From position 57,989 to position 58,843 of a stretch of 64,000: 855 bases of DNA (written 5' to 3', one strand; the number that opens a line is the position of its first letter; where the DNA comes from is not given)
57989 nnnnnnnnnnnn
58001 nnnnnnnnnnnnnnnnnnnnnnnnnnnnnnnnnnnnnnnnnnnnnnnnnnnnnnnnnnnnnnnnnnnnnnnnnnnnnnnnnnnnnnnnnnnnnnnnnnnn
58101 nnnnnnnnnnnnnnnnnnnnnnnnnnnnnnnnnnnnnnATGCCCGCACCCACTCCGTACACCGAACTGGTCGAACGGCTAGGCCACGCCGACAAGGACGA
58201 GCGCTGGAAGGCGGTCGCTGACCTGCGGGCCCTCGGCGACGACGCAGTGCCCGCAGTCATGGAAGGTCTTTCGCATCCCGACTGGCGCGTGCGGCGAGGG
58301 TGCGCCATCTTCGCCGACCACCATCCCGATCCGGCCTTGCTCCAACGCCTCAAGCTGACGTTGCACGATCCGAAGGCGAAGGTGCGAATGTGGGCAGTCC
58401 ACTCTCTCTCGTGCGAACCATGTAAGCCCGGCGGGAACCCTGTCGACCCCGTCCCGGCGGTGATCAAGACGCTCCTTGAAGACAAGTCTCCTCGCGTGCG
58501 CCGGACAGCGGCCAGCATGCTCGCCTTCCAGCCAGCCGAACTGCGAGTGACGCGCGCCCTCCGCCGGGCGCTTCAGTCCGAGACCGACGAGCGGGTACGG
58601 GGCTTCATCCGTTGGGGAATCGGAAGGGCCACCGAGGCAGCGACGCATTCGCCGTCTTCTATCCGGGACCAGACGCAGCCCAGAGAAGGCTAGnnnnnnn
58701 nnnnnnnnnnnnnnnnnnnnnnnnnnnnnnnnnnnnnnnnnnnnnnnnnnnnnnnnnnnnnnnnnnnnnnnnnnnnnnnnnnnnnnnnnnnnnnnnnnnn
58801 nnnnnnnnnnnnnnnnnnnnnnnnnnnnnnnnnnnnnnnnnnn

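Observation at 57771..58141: Two tandem 68-nt structured repeats with base-pair-preserving differences, followed by a 12-bp-stem hairpin and U-tract in front of a HEAT-repeat gene: candidate tandem cis-regulatory RNA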

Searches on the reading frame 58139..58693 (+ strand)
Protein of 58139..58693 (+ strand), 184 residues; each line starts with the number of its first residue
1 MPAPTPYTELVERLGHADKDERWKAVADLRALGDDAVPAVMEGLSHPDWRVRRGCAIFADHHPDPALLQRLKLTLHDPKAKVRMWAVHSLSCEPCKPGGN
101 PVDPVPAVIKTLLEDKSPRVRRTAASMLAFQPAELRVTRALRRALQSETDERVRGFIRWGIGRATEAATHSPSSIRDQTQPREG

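Call 8: search_protein_families(library=pfam, proteins=[window:58139-58693:+])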
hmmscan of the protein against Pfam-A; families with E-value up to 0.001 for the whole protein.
window:58139-58693:+ (184 aa): 4 families
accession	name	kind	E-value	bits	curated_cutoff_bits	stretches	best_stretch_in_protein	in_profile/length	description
PF13646.12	HEAT_2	-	2.1e-20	73.2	27.7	2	9-91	3-88/88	HEAT repeats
PF02985.28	HEAT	-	9.9e-12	44.4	23.5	0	106-127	3-23/31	HEAT repeat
PF12717.13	Cnd1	-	5.4e-05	23.7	26.4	0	101-129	18-46/162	non-SMC mitotic condensation complex subunit 1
PF13513.12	HEAT_EZ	-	0.0002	22.3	27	0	105-128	30-52/55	HEAT-like repeat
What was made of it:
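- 58139..58693 (+): Regulated gene: 184-aa HEAT-repeat protein. Pfam HEAT_2, E 2e-20 (call 8).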

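Call 11: find_homologous_proteins(query=window:58139-58693:+)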
Query window:58139-58693:+ (184 aa): 39 proteins with E <= 0.001 among 878 candidates.
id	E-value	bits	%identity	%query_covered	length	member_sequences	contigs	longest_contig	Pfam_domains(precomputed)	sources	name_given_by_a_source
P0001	3.2e-119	413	100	100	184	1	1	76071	PF02985.29,PF13646.13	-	-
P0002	6.8e-63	230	67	88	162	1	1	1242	PF02985.29,PF13646.13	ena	-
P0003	1.9e-59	219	65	84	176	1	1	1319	PF02985.29,PF13646.13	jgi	jgi:HEAT repeat protein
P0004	2.0e-59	218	62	90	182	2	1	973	PF02985.29,PF13646.13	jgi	jgi:HEAT repeat protein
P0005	5.2e-59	217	63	86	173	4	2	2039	PF02985.29,PF13646.13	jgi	jgi:HEAT repeat protein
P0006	1.9e-58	215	63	85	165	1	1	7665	PF02985.29,PF13646.13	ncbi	-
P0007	6.1e-58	214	63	88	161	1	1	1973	PF02985.29,PF13513.13,PF13646.13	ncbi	ncbi:MAG: HEAT repeat domain-containing protein [Tepidiformaceae bacterium]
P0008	3.6e-57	211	62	85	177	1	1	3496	PF02985.29,PF13646.13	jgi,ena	-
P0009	3.4e-56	208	56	93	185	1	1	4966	PF02985.29,PF13513.13,PF13646.13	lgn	-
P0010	4.2e-56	208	65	85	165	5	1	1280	PF02985.29,PF13646.13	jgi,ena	-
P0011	4.5e-56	208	61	84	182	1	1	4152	PF02985.29,PF13513.13,PF13646.13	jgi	jgi:HEAT repeat protein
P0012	6.2e-56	207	63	85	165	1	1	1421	PF02985.29,PF13646.13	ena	-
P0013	1.5e-55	206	58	85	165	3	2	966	PF02985.29,PF13646.13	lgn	-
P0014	1.5e-55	206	60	91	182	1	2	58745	PF02985.29,PF13513.13,PF13646.13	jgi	jgi:HEAT repeat protein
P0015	1.8e-55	206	58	86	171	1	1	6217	PF02985.29,PF13513.13,PF13646.13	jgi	jgi:HEAT repeat protein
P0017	4.4e-55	204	60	84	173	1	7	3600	PF02985.29,PF13646.13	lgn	-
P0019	6.4e-55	204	66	73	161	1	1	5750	PF02985.29,PF13646.13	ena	-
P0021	5.7e-53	197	57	92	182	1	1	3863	PF02985.29,PF13646.13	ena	-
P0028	4.5e-40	155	51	91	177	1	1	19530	PF02985.29,PF13513.13,PF13646.13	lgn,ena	-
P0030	1.0e-35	141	59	58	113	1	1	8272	-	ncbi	-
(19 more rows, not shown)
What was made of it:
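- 58139..58693 (+): Orthologues found in call 11.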

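Call 12: find_encoding_contigs(protein=P0014, flank=3000, max_places=3)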
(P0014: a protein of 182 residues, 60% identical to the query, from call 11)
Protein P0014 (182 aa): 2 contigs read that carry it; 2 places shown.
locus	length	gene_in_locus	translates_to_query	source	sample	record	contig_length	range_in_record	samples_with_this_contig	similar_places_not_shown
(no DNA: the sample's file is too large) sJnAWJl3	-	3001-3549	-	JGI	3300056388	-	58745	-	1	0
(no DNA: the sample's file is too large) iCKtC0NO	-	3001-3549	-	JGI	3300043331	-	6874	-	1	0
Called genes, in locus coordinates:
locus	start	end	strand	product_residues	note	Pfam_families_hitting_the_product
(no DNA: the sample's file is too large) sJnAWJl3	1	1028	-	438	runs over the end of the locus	PF02515:CoA_transf_3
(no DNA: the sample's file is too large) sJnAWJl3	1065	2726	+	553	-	PF00082:Peptidase_S8, PF04151:PPC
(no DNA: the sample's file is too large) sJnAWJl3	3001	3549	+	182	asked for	PF13513:HEAT_EZ (faint), PF02985:HEAT (faint), PF13646:HEAT_2 (weak)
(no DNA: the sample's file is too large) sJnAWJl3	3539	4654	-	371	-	PF00850:Hist_deacetyl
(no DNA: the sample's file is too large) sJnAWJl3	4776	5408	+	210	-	-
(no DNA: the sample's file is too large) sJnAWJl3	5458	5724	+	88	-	-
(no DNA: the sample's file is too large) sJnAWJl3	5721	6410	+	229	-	PF01168:Ala_racemase_N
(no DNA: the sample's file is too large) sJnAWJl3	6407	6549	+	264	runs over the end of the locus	PF03807:F420_oxidored, PF14748:P5CR_dimer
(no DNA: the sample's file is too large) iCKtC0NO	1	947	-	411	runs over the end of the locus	PF02515:CoA_transf_3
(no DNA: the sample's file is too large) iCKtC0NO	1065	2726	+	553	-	PF00082:Peptidase_S8, PF04151:PPC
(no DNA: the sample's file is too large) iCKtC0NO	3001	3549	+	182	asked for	PF13513:HEAT_EZ (faint), PF02985:HEAT (faint), PF13646:HEAT_2 (weak)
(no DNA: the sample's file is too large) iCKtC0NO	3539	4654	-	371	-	PF00850:Hist_deacetyl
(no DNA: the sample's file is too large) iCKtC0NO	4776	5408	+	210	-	-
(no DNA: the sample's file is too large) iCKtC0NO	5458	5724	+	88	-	-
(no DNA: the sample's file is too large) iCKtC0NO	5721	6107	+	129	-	?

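Call 13: find_encoding_contigs(protein=P0006, flank=3000, max_places=3)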
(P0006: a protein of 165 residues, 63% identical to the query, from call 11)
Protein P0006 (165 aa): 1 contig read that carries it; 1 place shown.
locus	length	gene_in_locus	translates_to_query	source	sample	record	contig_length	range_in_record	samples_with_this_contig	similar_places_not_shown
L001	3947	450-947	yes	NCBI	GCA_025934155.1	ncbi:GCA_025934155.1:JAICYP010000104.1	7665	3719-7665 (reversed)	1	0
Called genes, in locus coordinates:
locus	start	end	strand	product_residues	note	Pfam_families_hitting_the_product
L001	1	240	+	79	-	?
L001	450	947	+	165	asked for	PF02985:HEAT (faint), PF13646:HEAT_2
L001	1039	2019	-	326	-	PF00106:adh_short, PF08659:KR, PF13561:adh_short_C2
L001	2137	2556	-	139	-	PF01575:MaoC_dehydratas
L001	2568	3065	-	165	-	PF13452:FAS1_DH_region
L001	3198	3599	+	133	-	-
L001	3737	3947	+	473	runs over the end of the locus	PF05694:SBP56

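Call 14: find_encoding_contigs(protein=P0015, flank=3000, max_places=3)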
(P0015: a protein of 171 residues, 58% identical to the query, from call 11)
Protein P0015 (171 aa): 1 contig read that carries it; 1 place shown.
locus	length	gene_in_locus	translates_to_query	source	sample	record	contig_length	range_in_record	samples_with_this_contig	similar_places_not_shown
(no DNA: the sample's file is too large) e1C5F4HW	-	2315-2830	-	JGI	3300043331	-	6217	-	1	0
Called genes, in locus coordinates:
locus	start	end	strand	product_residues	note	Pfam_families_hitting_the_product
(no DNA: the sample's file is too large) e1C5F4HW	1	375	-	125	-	?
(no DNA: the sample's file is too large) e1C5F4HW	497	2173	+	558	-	PF00082:Peptidase_S8, PF04151:PPC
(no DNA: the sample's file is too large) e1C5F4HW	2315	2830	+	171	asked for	PF02985:HEAT (faint), PF13646:HEAT_2 (weak), PF13513:HEAT_EZ (faint), PF13646:HEAT_2 (weak)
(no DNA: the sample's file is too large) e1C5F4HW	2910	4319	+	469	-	PF00202:Aminotran_3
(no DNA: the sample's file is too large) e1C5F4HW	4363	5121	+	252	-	PF13489:Methyltransf_23, PF01209:Ubie_methyltran, PF01728:FtsJ (faint), PF05148:Methyltransf_8 (weak), PF13847:Methyltransf_31, PF08241:Methyltransf_11, PF08242:Methyltransf_12, PF13649:Methyltransf_25, +1 more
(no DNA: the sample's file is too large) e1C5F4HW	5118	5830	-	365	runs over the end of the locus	?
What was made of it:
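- Tried and rejected: JGI contigs for P0014 and P0015 returned gene maps but no DNA (calls 12, 14).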

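Call 17: find_encoding_contigs(protein=P0007, flank=1500, max_places=3)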
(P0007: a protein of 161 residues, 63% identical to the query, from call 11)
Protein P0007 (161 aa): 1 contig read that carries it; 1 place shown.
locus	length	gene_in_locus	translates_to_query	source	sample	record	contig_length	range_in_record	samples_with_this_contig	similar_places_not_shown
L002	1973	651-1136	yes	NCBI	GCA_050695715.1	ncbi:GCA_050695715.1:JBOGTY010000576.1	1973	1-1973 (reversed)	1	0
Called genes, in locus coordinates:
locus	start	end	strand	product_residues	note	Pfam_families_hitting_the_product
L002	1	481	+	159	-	PF00687:Ribosomal_L1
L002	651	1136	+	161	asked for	PF02985:HEAT (faint), PF13646:HEAT_2, PF13513:HEAT_EZ (faint), PF13646:HEAT_2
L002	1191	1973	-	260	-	PF00070:Pyr_redox (faint), PF07992:Pyr_redox_2, PF22366:NDH2_C (weak)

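Call 18: find_encoding_contigs(protein=P0009, flank=3000, max_places=3)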
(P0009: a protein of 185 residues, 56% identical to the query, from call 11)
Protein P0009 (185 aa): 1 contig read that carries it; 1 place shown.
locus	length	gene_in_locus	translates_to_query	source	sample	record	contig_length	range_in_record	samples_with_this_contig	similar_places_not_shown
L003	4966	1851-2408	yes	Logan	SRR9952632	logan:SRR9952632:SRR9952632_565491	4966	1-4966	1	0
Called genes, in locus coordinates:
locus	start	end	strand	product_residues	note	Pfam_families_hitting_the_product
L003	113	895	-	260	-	PF03476:MOSC_N (weak), PF03473:MOSC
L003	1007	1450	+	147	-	PF03243:MerB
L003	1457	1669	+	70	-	-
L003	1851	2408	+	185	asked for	PF13513:HEAT_EZ (faint), PF02985:HEAT (faint), PF13646:HEAT_2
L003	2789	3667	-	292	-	PF08450:SGL, PF24684:Vgb_lyase (faint)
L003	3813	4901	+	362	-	PF01408:GFO_IDH_MocA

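Call 19: find_encoding_contigs(protein=P0028, flank=3000, max_places=3)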
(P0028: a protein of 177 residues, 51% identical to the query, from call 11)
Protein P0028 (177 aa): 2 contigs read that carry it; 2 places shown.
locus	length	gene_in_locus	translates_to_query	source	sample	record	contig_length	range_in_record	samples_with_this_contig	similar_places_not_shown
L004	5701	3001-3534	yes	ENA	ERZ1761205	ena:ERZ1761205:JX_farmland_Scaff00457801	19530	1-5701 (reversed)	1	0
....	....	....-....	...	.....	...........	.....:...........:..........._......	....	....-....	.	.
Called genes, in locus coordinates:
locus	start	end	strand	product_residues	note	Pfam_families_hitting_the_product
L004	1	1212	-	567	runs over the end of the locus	PF02366:PMT, PF13231:PMT_2, PF18583:Arnt_C (weak)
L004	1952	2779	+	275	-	PF05721:PhyH (faint)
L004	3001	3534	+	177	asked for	PF13646:HEAT_2 (weak), PF13513:HEAT_EZ (faint), PF02985:HEAT (faint), PF13646:HEAT_2 (weak)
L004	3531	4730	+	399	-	-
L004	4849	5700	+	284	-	?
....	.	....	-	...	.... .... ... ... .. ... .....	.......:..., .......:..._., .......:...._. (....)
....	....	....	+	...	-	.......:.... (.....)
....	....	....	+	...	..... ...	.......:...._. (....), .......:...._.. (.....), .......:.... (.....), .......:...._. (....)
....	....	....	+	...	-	-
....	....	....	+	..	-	?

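Call 25: find_encoding_contigs(protein=P0019, flank=1500, max_places=3)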
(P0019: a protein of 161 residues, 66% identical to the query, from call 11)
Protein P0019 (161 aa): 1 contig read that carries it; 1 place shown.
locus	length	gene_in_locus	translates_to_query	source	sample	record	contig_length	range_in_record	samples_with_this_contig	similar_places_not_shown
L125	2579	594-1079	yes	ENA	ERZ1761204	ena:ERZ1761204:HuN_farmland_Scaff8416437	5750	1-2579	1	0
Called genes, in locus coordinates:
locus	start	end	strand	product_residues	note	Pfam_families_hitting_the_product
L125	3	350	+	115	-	?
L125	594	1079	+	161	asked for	PF13646:HEAT_2, PF02985:HEAT (faint)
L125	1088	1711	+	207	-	PF00300:His_Phos_1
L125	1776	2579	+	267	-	PF00378:ECH_1, PF16113:ECH_2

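Call 26: find_encoding_contigs(protein=P0021, flank=1500, max_places=3)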
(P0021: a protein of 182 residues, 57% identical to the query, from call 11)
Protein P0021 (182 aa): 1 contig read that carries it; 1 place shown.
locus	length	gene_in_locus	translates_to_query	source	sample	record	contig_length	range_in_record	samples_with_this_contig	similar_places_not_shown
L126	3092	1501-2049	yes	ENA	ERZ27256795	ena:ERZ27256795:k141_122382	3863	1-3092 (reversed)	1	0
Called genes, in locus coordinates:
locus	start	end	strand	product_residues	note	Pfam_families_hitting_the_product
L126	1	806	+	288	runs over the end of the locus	-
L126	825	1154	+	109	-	-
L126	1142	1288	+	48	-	-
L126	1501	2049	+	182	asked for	PF13646:HEAT_2 (weak), PF02985:HEAT (faint), PF13646:HEAT_2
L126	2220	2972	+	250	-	-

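Call 27: find_encoding_contigs(protein=P0017, flank=1500, max_places=8)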
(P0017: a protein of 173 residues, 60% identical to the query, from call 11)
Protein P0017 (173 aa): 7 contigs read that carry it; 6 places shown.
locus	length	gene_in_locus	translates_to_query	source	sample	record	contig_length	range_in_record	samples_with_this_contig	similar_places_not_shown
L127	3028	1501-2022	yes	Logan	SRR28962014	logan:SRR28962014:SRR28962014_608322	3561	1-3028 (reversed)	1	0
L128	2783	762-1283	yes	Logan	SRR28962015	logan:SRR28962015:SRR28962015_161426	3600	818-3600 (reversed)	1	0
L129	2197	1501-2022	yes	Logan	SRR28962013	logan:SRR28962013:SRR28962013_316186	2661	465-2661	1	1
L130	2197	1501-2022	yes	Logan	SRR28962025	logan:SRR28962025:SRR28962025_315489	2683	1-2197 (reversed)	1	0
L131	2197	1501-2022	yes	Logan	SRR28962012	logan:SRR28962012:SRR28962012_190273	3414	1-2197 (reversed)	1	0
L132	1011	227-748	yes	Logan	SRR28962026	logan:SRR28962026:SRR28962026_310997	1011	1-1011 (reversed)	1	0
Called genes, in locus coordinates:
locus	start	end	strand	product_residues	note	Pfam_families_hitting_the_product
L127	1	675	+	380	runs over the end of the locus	PF02515:CoA_transf_3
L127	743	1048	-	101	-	PF05016:ParE_toxin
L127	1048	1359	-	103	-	-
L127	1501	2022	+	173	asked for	PF02985:HEAT (faint), PF13646:HEAT_2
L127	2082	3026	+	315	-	?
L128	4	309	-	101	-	PF05016:ParE_toxin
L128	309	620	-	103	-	-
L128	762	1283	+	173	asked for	PF02985:HEAT (faint), PF13646:HEAT_2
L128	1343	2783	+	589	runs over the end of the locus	PF00106:adh_short, PF01370:Epimerase (weak), PF08659:KR, PF13561:adh_short_C2, PF00106:adh_short, PF01370:Epimerase, PF08659:KR, PF13561:adh_short_C2, +3 more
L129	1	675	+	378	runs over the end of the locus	?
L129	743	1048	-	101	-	PF05016:ParE_toxin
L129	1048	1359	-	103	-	-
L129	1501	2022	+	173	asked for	PF02985:HEAT (faint), PF13646:HEAT_2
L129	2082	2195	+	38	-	?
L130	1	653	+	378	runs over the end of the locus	?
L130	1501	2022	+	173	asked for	PF02985:HEAT (faint), PF13646:HEAT_2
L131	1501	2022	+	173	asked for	PF02985:HEAT (faint), PF13646:HEAT_2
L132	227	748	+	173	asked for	PF02985:HEAT (faint), PF13646:HEAT_2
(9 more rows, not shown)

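Call 32: find_related_loci(query=A1, collection=metagenome_contigs, flank=2000)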
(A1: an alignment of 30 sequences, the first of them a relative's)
Query A1 (184 aa) in metagenome_contigs; peptide patterns used: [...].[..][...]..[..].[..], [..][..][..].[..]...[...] (x = any residue, [..] = any of these).
341 stretches matched a pattern; 16 encode a relative of the query (tblastn E <= 1e-3); 16 distinct loci.
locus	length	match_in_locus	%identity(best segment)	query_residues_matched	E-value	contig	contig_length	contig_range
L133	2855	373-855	61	1-161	9e-56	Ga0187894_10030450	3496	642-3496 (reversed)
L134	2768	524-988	63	7-162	2e-53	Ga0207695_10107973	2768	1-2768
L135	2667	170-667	52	7-174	2e-48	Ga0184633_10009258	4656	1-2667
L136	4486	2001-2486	53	7-170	3e-48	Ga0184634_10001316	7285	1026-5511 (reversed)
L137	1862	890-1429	46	1-180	1e-44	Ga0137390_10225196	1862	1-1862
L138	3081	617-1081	51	7-163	4e-43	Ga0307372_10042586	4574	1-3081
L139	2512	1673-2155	41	10-172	5e-34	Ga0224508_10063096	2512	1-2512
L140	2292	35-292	68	76-162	1e-32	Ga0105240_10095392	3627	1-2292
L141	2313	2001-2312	51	7-112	2e-28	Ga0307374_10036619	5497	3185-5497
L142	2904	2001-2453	39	11-161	4e-27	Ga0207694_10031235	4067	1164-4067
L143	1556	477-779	46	54-153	1e-24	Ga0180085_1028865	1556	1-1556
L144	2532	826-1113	42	2-97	3e-17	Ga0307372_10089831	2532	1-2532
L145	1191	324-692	39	8-129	2e-12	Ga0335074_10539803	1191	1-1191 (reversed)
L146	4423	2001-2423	29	3-149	5e-7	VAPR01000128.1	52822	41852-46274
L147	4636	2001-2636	33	14-162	2e-5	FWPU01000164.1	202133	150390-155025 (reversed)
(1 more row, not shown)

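Call 50: search_protein_families(library=ncbifam, proteins=[window:58139-58693:+, L004:1952-2779:+, L004:3531-4730:+], max_evalue=0.01)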
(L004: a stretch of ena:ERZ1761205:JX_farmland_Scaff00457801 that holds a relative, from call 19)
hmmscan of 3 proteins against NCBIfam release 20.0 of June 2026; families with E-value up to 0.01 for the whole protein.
window:58139-58693:+ (184 aa): 2 families
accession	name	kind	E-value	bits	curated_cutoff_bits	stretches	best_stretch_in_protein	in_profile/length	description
NF010374.0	PRK13800.1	equivalog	0.0002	19.8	1196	0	25-92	799-865/898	fumarate reductase/succinate dehydrogenase flavoprotein subunit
NF045915.1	PhycobilmeDegNblB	equivalog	0.0019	17.8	300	0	22-55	147-181/214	phycobilisome degradation protein NblB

L004:1952-2779:+ (275 aa): 0 families

L004:3531-4730:+ (399 aa): 0 families

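Call 51: search_solved_structures(query=A1, max_evalue=0.001)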
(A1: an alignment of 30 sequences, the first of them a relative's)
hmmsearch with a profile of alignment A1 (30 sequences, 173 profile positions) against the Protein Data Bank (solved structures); distinct sequences matched with E-value up to 0.001: 23.
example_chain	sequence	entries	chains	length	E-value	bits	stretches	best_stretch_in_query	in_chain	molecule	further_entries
9sah_A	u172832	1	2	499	1.3e-30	109.5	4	6-154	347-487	E4-NB2 synthetic fusion protein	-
6fsq_A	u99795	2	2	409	2.1e-23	86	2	6-91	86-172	alphaRep A3_bGFPD | A3_bGFPD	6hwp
6ft5_A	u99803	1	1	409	3e-23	85.5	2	6-91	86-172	alphaRep A3_A3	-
4zv6_A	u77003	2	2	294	1.3e-22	83.4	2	6-148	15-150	AlphaRep-7 | alpha-Rep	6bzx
4xl5_C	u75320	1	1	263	1.9e-21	79.6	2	6-165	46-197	bGFP-A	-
9rhz_A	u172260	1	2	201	2.3e-16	63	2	6-147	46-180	ALPHAREP bE5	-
6gwc_C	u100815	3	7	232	4.8e-15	58.8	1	6-147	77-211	iE5 ALPHAREP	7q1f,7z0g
8aw4_A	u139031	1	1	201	3.2e-14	56.1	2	6-91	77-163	ALPHAREP bB-E3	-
7p0h_A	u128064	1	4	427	1.3e-13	54.1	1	6-91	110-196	Helicobacter pylori ComF fused to an artificial alphaREP crystallization helper (named B2)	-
8aw4_B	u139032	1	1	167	3.8e-13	52.6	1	6-158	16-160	ALPHAREP bGFPD-YY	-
5dcq_A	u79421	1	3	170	1.2e-12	51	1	6-147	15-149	artificial repeat proteins (alphaREP3)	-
6gx7_E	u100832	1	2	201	3.4e-12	49.5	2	6-91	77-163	iiiA5 ALPHAREP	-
3ltm_A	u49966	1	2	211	5.6e-12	48.8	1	6-91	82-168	Alpha-Rep4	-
3ltj_A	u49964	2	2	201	6.6e-12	48.6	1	6-91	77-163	AlphaRep-4 | bA3-2: binder of A3 protein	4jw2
6gwd_G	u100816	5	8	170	2.8e-10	43.2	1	6-147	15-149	iiH5 ALPHAREP | iih5 Alpha Repeating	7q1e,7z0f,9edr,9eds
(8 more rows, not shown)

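Call 56: find_homologous_proteins(query=L004:1952-2779:+)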
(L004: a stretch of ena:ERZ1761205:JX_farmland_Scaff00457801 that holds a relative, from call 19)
Query L004:1952-2779:+ (275 aa): 80 proteins with E <= 0.001 among 3976 candidates.
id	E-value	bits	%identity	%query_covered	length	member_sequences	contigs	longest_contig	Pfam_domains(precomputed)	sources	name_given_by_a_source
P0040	3.0e-182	622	100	100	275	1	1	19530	PF05721.20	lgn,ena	-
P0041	1.2e-106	374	64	94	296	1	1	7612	PF05721.20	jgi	jgi:hypothetical protein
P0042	6.0e-106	372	64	94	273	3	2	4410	-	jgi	jgi:hypothetical protein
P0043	3.7e-105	369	63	96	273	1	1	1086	PF05721.20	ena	-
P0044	4.1e-105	369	62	97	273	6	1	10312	PF05721.20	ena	-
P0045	8.0e-105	368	62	96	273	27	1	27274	PF05721.20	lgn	-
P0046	1.0e-104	368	61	97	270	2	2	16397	-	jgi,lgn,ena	jgi:hypothetical protein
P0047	2.3e-104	367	67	94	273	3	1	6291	PF05721.20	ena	-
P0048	7.3e-104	365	63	94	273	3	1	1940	-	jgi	jgi:hypothetical protein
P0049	1.3e-103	364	61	96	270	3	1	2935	-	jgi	jgi:hypothetical protein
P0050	2.0e-103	364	65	96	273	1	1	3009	PF05721.20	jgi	jgi:ectoine hydroxylase-related dioxygenase (phytanoyl-CoA dioxygenase family)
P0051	4.0e-103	363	61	97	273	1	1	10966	PF05721.20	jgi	jgi:Phytanoyl-CoA dioxygenase (PhyH)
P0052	8.5e-102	358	61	98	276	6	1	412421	-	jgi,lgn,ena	-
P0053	1.7e-101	357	62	94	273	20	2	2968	PF05721.20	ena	-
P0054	2.1e-101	357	62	94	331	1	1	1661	-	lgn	-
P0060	3.6e-99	350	61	96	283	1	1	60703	PF05721.20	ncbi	-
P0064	1.3e-95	338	58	93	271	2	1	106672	PF05721.20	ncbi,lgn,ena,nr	ncbi:MAG TPA: phytanoyl-CoA dioxygenase family protein [Candidatus Binataceae bacterium]|nr:phytanoy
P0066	2.1e-83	298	59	91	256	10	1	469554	PF05721.20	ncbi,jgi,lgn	jgi:hypothetical protein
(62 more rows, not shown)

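Call 57: find_encoding_contigs(protein=P0060, flank=4000, max_places=2)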
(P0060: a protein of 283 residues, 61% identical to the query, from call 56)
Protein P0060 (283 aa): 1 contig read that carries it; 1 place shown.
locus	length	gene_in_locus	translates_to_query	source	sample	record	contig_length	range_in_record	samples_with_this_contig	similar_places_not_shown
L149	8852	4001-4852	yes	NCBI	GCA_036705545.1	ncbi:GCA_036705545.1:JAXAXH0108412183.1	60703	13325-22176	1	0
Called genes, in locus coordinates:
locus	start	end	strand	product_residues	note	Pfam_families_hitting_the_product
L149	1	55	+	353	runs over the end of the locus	PF01168:Ala_racemase_N, PF14031:D-ser_dehydrat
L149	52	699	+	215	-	-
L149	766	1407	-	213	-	PF13413:HTH_25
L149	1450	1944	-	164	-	PF00515:TPR_1 (faint), PF07719:TPR_2 (faint), PF13432:TPR_16 (faint), PF14559:TPR_19 (faint)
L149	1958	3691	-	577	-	PF02366:PMT, PF13231:PMT_2, PF18583:Arnt_C (weak)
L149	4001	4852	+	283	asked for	PF05721:PhyH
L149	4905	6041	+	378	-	-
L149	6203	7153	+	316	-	PF00535:Glycos_transf_2, PF10111:Glyco_tranf_2_2 (weak), PF13641:Glyco_tranf_2_3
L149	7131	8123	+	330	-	PF00551:Formyl_trans_N, PF02911:Formyl_trans_C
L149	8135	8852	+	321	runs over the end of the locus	PF01073:3Beta_HSD, PF01370:Epimerase, PF02719:Polysacc_synt_2, PF04321:RmlD_sub_bind, PF16363:GDP_Man_Dehyd, PF07993:NAD_binding_4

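Call 58: find_encoding_contigs(protein=P0052, flank=4000, max_places=3)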
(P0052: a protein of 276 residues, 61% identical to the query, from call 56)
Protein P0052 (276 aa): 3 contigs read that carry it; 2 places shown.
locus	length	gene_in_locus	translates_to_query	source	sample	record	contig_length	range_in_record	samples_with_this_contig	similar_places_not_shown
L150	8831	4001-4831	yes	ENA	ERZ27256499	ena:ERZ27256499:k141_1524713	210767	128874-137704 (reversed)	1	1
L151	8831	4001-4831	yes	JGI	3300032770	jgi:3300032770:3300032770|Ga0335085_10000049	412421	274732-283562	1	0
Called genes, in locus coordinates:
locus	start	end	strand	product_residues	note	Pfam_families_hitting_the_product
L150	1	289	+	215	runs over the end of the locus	-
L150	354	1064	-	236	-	PF12844:HTH_19 (weak), PF13413:HTH_25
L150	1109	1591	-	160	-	PF13432:TPR_16 (faint), PF07719:TPR_2 (faint)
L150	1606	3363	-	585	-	PF02366:PMT, PF13231:PMT_2, PF18583:Arnt_C (weak)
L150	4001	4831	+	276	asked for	-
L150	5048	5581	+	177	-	PF13646:HEAT_2 (weak), PF13513:HEAT_EZ (faint), PF02985:HEAT (faint), PF13646:HEAT_2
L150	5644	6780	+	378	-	-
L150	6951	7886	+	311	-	PF00535:Glycos_transf_2, PF13641:Glyco_tranf_2_3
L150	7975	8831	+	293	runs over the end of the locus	PF00551:Formyl_trans_N, PF02911:Formyl_trans_C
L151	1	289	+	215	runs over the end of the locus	-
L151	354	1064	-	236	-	PF12844:HTH_19 (weak), PF13413:HTH_25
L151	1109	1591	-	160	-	PF13432:TPR_16 (faint), PF07719:TPR_2 (faint)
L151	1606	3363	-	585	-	PF02366:PMT, PF13231:PMT_2, PF18583:Arnt_C (weak)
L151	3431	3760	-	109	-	-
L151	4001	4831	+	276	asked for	-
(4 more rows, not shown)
